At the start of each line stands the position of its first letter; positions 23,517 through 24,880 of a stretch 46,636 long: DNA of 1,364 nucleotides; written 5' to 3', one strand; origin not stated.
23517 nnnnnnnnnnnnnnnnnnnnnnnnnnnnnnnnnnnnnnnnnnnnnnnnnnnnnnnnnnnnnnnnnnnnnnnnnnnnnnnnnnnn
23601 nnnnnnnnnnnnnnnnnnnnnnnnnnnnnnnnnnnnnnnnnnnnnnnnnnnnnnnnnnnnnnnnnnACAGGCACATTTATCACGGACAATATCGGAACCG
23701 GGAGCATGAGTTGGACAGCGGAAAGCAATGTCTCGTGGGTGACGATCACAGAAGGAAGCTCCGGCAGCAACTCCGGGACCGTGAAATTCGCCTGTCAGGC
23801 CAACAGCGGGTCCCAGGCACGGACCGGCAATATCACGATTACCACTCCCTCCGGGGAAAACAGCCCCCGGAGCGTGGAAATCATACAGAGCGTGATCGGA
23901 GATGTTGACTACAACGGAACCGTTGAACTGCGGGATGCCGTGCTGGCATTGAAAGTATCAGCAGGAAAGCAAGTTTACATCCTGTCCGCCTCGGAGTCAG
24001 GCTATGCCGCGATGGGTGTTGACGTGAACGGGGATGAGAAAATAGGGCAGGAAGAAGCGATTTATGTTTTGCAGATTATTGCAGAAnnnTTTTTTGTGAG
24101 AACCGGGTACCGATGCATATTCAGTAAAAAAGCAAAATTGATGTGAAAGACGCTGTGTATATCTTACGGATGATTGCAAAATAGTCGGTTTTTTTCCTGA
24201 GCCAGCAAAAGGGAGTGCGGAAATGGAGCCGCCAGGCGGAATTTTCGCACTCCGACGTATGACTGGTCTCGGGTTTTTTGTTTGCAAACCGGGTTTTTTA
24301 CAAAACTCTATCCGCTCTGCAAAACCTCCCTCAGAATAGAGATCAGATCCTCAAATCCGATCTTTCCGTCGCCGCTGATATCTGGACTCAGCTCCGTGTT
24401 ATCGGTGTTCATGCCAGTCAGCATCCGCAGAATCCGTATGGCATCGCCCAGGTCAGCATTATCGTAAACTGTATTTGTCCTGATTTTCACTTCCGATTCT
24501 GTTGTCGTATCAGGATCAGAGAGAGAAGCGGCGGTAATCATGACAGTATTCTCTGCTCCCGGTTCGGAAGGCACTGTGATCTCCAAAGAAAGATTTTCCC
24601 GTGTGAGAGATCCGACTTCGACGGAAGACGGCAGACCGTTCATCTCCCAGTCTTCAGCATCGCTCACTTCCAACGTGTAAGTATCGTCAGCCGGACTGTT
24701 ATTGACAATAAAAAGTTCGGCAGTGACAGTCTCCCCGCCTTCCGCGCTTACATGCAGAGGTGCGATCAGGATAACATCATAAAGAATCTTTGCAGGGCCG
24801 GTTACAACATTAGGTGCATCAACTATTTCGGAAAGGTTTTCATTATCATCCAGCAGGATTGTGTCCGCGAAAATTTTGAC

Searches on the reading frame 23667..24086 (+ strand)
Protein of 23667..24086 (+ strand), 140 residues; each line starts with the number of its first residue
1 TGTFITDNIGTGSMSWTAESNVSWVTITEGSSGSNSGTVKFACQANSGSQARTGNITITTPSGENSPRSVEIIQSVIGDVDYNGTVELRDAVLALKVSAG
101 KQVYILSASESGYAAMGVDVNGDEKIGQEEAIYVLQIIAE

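Call 11: search_protein_families(library=pfam, proteins=[window:23667-24086:+], max_evalue=10)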
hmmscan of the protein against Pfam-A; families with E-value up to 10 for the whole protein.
window:23667-24086:+ (140 aa): 5 families
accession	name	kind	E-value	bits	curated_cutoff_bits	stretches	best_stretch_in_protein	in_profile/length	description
PF13004.13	BACON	-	3.5e-13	49.8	25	1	15-74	2-60/61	Putative binding domain, N-terminal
PF19190.6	BACON_2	-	6.3e-08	32.9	25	1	4-64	23-84/94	Viral BACON domain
PF21601.3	GldM_2nd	-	0.088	13.8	24.4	1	20-71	37-91/98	GldM second domain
PF00404.24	Dockerin_1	-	0.1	13.3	22.9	1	78-126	2-44/57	Dockerin type I domain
PF14273.11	DUF4360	-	0.73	10.1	27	1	93-124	59-90/178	Domain of unknown function (DUF4360)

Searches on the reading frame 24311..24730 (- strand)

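Call 11: search_protein_families(library=pfam, proteins=[window:24311-24730:-], max_evalue=10)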
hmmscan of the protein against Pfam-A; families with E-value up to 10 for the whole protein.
window:24311-24730:- (140 aa): 6 families
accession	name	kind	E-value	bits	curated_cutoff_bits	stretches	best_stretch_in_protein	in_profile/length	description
PF23619.1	Ig_VWA7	-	0.00063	20.4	27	1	3-75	19-93/104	VWA7 Ig-like domain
PF11614.14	FixG_C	-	0.001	19.7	25.6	1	6-77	37-110/119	IG-like fold at C-terminal of FixG, putative oxidoreductase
PF00036.39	EF-hand_1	-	0.04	13.9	25.4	1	117-135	10-28/29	EF hand domain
PF14683.12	CBM-like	-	0.13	12.6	27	1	9-87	25-91/160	Polysaccharide lyase family 4, domain III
PF13405.12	EF-hand_6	-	0.13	12.5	25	1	117-134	10-27/30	EF-hand domain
PF13833.12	EF-hand_8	-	0.47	10.7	28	1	121-134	2-15/54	EF-hand domain pair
